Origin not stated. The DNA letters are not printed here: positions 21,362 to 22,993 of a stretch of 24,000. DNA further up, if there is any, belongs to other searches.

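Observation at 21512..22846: GT32-type glycosyltransferase fused to a repeat-built, histidine-studded coiled coil: a candidate molecular ruler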

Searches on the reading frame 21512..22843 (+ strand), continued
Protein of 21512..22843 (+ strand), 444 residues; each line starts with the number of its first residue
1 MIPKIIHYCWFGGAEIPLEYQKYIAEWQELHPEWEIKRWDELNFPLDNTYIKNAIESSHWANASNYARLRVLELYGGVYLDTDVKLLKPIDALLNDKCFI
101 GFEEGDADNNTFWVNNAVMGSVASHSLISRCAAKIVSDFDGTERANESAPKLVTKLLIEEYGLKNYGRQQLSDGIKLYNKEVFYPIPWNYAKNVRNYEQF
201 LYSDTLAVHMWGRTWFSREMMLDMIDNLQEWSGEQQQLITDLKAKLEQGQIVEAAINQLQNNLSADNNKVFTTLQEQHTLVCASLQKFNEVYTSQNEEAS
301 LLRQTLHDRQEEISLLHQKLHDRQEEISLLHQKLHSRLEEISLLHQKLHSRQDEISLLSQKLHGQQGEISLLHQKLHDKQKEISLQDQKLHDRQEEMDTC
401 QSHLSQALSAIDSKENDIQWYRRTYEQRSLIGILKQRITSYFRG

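Call 25: find_encoding_contigs(protein=P0035, flank=10000, max_places=2)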
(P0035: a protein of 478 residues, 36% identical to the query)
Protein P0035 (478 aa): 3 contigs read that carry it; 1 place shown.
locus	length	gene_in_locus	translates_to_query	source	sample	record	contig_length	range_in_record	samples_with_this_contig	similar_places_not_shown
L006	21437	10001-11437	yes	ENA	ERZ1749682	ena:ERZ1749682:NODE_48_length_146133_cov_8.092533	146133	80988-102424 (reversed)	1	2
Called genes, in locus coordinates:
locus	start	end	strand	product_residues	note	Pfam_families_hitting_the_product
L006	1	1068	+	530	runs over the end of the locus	PF17900:Peptidase_M1_N, PF01433:Peptidase_M1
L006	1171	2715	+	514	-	PF13541:ChlI, PF05496:RuvB_N (faint), PF01078:Mg_chelatase, PF07728:AAA_5, PF00493:MCM (weak), PF13335:Mg_chelatase_C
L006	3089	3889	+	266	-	PF00535:Glycos_transf_2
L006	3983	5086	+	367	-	PF13439:Glyco_transf_4, PF13579:Glyco_trans_4_4 (weak), PF13477:Glyco_trans_4_2, PF00534:Glycos_transf_1, PF13692:Glyco_trans_1_4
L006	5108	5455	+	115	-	-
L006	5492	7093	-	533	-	PF01593:Amino_oxidase, PF13450:NAD_binding_8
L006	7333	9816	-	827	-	-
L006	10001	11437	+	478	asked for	PF04488:Gly_transf_sug, PF04572:Gb3_synth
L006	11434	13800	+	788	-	PF13439:Glyco_transf_4, PF13579:Glyco_trans_4_4 (weak), PF00534:Glycos_transf_1, PF13692:Glyco_trans_1_4, PF00535:Glycos_transf_2, PF10111:Glyco_tranf_2_2, PF13641:Glyco_tranf_2_3 (weak)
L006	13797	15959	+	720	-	PF13439:Glyco_transf_4, PF13579:Glyco_trans_4_4 (weak), PF00534:Glycos_transf_1, PF13692:Glyco_trans_1_4, PF13641:Glyco_tranf_2_3, PF00535:Glycos_transf_2, PF10111:Glyco_tranf_2_2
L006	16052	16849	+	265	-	PF01061:ABC2_membrane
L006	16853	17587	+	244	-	PF00005:ABC_tran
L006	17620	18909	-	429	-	PF04932:Wzy_C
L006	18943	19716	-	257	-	PF02397:Bac_transf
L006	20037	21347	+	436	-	-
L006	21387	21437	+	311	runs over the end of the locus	PF13489:Methyltransf_23, PF07021:MetW, PF13847:Methyltransf_31, PF08241:Methyltransf_11, PF08242:Methyltransf_12, PF13649:Methyltransf_25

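Call 31: predict_structure(alignment_id=A2)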
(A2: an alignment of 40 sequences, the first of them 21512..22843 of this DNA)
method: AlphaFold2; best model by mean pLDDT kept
length: 444 residues; sequences in the alignment: 40
mean_pLDDT: 86.0   pTM: 0.59
mean pLDDT of the five models: 86.0, 83.5, 82.9, 82.7, 81.9
residues with pLDDT >= 90: 252; 70-90: 133; 50-70: 49; < 50: 10
segments of 3 or more residues with pLDDT < 50: 362-368
pLDDT, mean of each block of 10 residues (from residue 1): 98 92 97 98 95 96 96 98 97 97 88 92 98 97 91 96 95 96 88 86 95 69 84 94 96 96 96 96 93 91 89 85 81 75 71 63 44 66 74 74 73 74 62 65 55
secondary structure, 60 per line:
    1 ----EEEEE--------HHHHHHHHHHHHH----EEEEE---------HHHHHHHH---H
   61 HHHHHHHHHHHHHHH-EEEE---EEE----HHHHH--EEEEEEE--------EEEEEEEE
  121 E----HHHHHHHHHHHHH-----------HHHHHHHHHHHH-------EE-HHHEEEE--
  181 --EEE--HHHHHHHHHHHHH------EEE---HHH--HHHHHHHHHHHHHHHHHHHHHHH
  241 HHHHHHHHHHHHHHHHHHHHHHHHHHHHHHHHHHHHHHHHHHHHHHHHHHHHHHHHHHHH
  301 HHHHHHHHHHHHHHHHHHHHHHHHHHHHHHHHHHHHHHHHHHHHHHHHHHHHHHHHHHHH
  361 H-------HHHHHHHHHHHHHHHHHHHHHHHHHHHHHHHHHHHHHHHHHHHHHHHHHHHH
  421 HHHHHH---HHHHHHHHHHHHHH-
elements in order: E5-9 H18-30 E35-39 H49-56 H60-75 E77-80 E84-86 H91-95 E98-104 E113-121 H126-138 H150-161 E175-178 E183-185 H188-200 E207-209 H218-361 H369-426 H430-443
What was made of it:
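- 22163..22789 (+): Coiled-coil stalk, aa 218-426, about 31 nm if fully extended. AlphaFold2 helices 218-361 and 369-426 (call 31).
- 22763..22843 (+): Tail tag, aa 418-444: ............, a kink, then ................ AlphaFold2 places a kink at 427-429 and a helix at 430-443 (call 31).
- Checked: AlphaFold2 gives a GT-A domain for aa 1-215, mostly with pLDDT above 90 (call 31). AlphaFold2 predicts helix over 218-361, 369-426 and 430-443 (call 31).
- The AlphaFold2 monomer breaks the helix at 362-368 (GQQGE, pLDDT 44) and folds it back, so an antiparallel hairpin is not excluded (call 31).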

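Call 49: fold_search(model_id=the predicted structure, library=pdb)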
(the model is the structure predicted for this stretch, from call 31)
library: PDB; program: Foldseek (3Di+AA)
matches with E <= 10: 1116; with E <= 0.001: 143
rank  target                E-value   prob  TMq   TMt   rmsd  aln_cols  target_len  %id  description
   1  8ovt_A                1.2e-09  1.00  0.31  0.46   4.0       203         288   18  Crystal structure of the ligand-free YeGT glycosyltransferase (released 2024-05-15)
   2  8ovt_B                1.9e-09  1.00  0.31  0.47   4.0       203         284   18  Crystal structure of the ligand-free YeGT glycosyltransferase (released 2024-05-15)
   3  8ovt_C                1.9e-09  1.00  0.31  0.47   4.0       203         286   18  Crystal structure of the ligand-free YeGT glycosyltransferase (released 2024-05-15)
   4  8x4k                  1.0e-08  1.00  0.27  0.26   6.6       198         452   19  Crystal structure of the glycosyltransferase domain of Legionella SetA in complex with UPDGlc (released 2025-02-19)
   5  8ovs_BBB              2.0e-08  1.00  0.32  0.51   3.5       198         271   20  Crystal structure of YeGT glycosyltransferase with bound UDP (released 2024-05-22)
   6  8x4m                  2.0e-08  1.00  0.30  0.29   4.9       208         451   19  Crystal structure of the glycosyltransferase domain of Legionella SetA in complex with UPD (released 2025-02-19)
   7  9n3s_A                2.3e-08  1.00  0.34  0.40   7.1       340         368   11  Crystal structure of the fungal mannosyltransferase Och1 reveals active site primed for N-glycan binding (released 2025-08-13)
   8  8ovs_AAA              2.5e-08  1.00  0.31  0.49   3.8       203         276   18  Crystal structure of YeGT glycosyltransferase with bound UDP (released 2024-05-22)
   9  4mix_B                3.0e-08  1.00  0.30  0.47   3.6       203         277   19  PaToxG Glycosyltransferase (released 2013-10-16)
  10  9n3s_B                4.6e-08  1.00  0.33  0.40   6.6       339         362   12  Crystal structure of the fungal mannosyltransferase Och1 reveals active site primed for N-glycan binding (released 2025-08-13)
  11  8x4j                  7.1e-08  1.00  0.29  0.29   4.7       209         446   17  Crystal structure of the glycosyltransferase domain of Legionella SetA (unbound) (released 2025-02-19)
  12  4mix_A                7.6e-08  1.00  0.29  0.45   4.2       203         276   19  PaToxG Glycosyltransferase (released 2013-10-16)
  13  2p73                  8.1e-07  1.00  0.29  0.54   6.0       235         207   14  crystal structure of a glycosyltransferase involved in the glycosylation of the major capsid of PBCV-1 (released 2007-08-21)
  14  2p72_B                1.1e-06  1.00  0.28  0.51   7.0       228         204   13  crystal structure of a glycosyltransferase involved in the glycosylation of the major capsid of PBCV-1 (released 2007-08-21)
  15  2p6w                  2.8e-06  1.00  0.28  0.51   7.3       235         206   14  Crystal structure of a glycosyltransferase involved in the glycosylation of the major capsid of PBCV-1 (released 2007-08-21)
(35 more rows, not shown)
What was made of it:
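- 21512..22156 (+): GT-A catalytic domain, aa 1-215, GT32-type and retaining. Foldseek matches YeGT, PaTox, SetA and Och1 (call 49).
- On CAZy GT32 (retaining GT-A; Och1, Gb3 synthase and bacterial capsule enzymes): Foldseek matches Och1 9n3s and toxin-type GT-A enzymes (call 49).
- Checked: The nearest solved folds are retaining GT-A enzymes: YeGT, PaTox, SetA and Och1 (call 49).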

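Call 57: find_related_loci(query=A2, collection=genome_contigs, flank=10000)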
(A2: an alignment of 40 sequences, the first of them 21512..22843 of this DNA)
Query A2 (444 aa) in genome_contigs; peptide patterns used: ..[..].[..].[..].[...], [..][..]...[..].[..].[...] (x = any residue, [..] = any of these).
600 stretches matched a pattern (row limit reached: there are more); 594 encode a relative of the query (tblastn E <= 1e-3); the best 80 are kept; 80 distinct loci.
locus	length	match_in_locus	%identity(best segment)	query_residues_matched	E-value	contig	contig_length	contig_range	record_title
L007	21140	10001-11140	47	1-438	1e-73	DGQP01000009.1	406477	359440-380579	MAG TPA_asm: Chitinophagaceae bacterium UBA4411 UBA4411_contig_94, whole genome shotgun sequence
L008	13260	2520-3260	34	1-252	1e-49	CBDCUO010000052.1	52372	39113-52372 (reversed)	MAG: Saprospiraceae bacterium isolate 8ed1a4eb-f38d-42ed-aa47-c095b23a0205 genome assembly, contig: contig_51, whole gen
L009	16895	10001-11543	37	1-211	4e-44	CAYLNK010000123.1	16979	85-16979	MAG TPA_asm: uncultured Holophagales bacterium isolate binchicken_co322_3 genome assembly, contig: NODE_4623_length_1697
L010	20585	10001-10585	40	2-215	7e-43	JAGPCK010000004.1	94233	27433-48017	MAG: Bacteroidia bacterium isolate Gw_SlAct_bin_253 Gw_SlAct_316_length_94233_cov_15.083672, whole genome shotgun sequen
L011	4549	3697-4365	35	1-224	8e-42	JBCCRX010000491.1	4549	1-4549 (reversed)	MAG: Bacteroidota bacterium isolate P01_D01_bin.42 k141_1083906_length_4549_cov_31.0824, whole genome shotgun sequence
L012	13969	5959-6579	39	1-215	7e-44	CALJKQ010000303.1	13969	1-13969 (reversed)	MAG TPA_asm: uncultured Saprospiraceae bacterium isolate SRR6231192_bin.43_CONCOCT_v1.1_MAG genome assembly, contig: ERZ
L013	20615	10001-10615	35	2-222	6e-37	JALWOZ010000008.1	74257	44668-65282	MAG: Candidatus Kaiserbacteria bacterium isolate M2_maxbin2_scaf2bin.264 M2_NODE_198_length_74257_cov_8.880885, whole ge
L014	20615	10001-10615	37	1-217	8e-37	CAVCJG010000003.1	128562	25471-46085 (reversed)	Eggerthellaceae bacterium isolate H07603-L1_cleanbin_000033 genome assembly, contig: Spades_H07603-L1_contig_71, whole g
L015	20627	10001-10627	33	1-215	6e-37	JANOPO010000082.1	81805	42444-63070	MAG: Flavobacterium sp. isolate VAR_4_metabat_470 VAR_4_k141_2805534, whole genome shotgun sequence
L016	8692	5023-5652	35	1-215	1e-36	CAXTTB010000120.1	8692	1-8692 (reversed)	MAG TPA_asm: uncultured Acetobacteraceae bacterium isolate public_SRR14722049_metawrap_bin.4 genome assembly, contig: pu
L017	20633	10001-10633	33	1-217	3e-36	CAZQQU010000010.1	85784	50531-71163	MAG TPA_asm: uncultured Flavobacteriaceae bacterium isolate SRP268622_co1_383 genome assembly, contig: NODE_402_length_8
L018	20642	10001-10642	36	2-225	5e-36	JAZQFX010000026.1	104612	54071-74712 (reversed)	MAG: Acutalibacteraceae bacterium isolate T1900044632_TS20190098.MAGScoT_cleanbin_000004 SGB_1063_k141_1378043, whole ge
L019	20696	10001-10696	33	1-248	4e-36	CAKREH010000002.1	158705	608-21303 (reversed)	MAG: uncultured Roseburia sp. isolate REFINED_METABAT215_TOP10_CONTIGS_1500_ASSEMBLY_K77_MERGED__Hadza_MoBio_hadza-E-H_F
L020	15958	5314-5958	38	1-219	5e-36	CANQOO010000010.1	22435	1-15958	MAG: uncultured Clostridia bacterium isolate Lapin-032__bin69 genome assembly, contig: Lapin-032__NODE_3564_length_22435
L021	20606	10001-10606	34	1-219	2e-35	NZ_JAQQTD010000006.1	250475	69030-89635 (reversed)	Altibacter sp. HG106 NODE_6_length_250475_cov_145.060967, whole genome shotgun sequence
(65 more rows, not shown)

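Call 58: find_related_loci(query=window:21512-22843:+, collection=metagenome_contigs, flank=10000)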
Query window:21512-22843:+ (444 aa) in metagenome_contigs; peptide patterns used: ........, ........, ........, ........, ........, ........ (x = any residue, [..] = any of these).
600 stretches matched a pattern (row limit reached: there are more); 587 encode a relative of the query (tblastn E <= 1e-3); the best 80 are kept; 80 distinct loci.
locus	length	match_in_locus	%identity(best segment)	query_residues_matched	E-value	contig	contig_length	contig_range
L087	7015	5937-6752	47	1-277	5e-80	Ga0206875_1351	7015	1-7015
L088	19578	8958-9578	44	1-215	1e-50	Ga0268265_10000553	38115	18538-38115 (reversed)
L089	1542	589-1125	44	1-188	4e-45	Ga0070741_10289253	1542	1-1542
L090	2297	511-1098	34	1-215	1e-40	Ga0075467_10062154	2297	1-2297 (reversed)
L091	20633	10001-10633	36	1-219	6e-40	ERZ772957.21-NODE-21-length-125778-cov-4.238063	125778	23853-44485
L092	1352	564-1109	43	1-183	2e-41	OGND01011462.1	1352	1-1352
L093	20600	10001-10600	34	1-215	2e-37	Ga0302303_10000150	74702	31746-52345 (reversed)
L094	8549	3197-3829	33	1-218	6e-36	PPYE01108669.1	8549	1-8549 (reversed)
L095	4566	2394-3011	36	1-215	8e-36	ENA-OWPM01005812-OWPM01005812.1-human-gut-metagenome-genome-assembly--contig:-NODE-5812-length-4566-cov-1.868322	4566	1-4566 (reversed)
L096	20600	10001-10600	35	1-215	2e-35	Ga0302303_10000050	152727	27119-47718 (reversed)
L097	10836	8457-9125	34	1-218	3e-35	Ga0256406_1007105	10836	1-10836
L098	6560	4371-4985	38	2-215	6e-35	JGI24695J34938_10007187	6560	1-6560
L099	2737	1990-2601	32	2-215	5e-35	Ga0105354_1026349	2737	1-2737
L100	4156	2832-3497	35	1-230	2e-34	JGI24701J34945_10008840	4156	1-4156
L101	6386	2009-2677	31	1-225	1e-34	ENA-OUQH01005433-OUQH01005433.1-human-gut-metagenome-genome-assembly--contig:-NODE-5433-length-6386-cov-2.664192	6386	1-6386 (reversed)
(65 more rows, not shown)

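Call 65: find_encoding_contigs(protein=P0005, flank=10000, max_places=2)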
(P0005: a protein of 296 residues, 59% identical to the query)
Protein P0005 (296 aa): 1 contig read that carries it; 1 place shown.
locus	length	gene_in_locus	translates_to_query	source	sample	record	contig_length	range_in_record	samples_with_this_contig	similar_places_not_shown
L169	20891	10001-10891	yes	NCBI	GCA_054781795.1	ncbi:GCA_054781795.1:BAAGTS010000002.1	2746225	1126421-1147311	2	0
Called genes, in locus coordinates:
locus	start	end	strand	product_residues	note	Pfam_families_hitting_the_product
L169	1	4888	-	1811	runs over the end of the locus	PF11974:bMG3, PF01835:MG2, PF17972:bMG5, PF17962:bMG6, PF07703:A2M_BRD, PF00207:A2M, PF07678:TED_complement (weak), PF17973:bMG10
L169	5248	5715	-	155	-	-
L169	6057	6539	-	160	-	-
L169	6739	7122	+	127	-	PF05099:TerB (faint)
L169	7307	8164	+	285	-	PF00535:Glycos_transf_2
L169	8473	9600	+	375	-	PF13439:Glyco_transf_4, PF13579:Glyco_trans_4_4 (weak), PF13477:Glyco_trans_4_2, PF00534:Glycos_transf_1, PF13692:Glyco_trans_1_4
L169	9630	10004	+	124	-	-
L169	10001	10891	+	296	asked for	PF12919:TcdA_TcdB (faint), PF04488:Gly_transf_sug, PF04572:Gb3_synth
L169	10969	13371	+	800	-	PF00535:Glycos_transf_2, PF10111:Glyco_tranf_2_2, PF13524:Glyco_trans_1_2 (weak), PF00534:Glycos_transf_1, PF13692:Glyco_trans_1_4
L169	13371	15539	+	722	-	PF13439:Glyco_transf_4, PF13579:Glyco_trans_4_4 (weak), PF00534:Glycos_transf_1, PF13692:Glyco_trans_1_4, PF13524:Glyco_trans_1_2 (faint), PF13641:Glyco_tranf_2_3, PF00535:Glycos_transf_2, PF10111:Glyco_tranf_2_2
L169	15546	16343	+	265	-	PF01061:ABC2_membrane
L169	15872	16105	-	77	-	-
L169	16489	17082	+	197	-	PF00005:ABC_tran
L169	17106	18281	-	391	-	PF04932:Wzy_C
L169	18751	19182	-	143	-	-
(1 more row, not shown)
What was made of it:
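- The R. soli orthologue works, if it works, with a very short coil (call 65).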

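Call 75: search_solved_structures(query=window:21512-22843:+, max_evalue=0.01)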
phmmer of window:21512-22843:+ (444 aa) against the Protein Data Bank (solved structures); distinct sequences matched with E-value up to 0.01: 20.
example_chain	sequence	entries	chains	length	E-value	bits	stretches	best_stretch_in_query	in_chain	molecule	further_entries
7u2p_A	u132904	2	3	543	6.1e-06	28.7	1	3-58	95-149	Glucosyltransferase TcdA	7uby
3srz_A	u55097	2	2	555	7.7e-06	28.3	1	3-58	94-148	Toxin A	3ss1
4dmv_A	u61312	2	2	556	7.7e-06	28.3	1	3-58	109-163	Toxin A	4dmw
5uqk_A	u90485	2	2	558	7.9e-06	28.3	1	3-58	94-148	Toxin A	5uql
9y6s_9Y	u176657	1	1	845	8.5e-06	28.2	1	289-402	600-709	Cilia- and flagella-associated protein 58 central coiled coil domain-containing protein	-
7pog_A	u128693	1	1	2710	7.4e-05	25.1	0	3-58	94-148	Toxin A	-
4r04_A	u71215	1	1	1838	0.00018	23.8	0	3-58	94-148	Toxin A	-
6oq7_A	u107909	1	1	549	0.00044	22.5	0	3-58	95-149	Toxin B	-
7s0z_B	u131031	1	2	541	0.00047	22.5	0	3-58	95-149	Toxin B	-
7so7_A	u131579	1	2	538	0.0011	21.2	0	3-58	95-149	Toxin B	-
7s0y_A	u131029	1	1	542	0.0012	21.2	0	3-58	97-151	Toxin B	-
7so5_A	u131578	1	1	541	0.0012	21.2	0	3-58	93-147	Toxin B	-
6oq8_A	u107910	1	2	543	0.0012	21.2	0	3-58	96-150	Toxin B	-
10oh_A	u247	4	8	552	0.0012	21.1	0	3-58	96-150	Toxin B | Glucosyltransferase TcdB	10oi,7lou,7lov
5uqm_A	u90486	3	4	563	0.0013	21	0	3-58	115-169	Toxin B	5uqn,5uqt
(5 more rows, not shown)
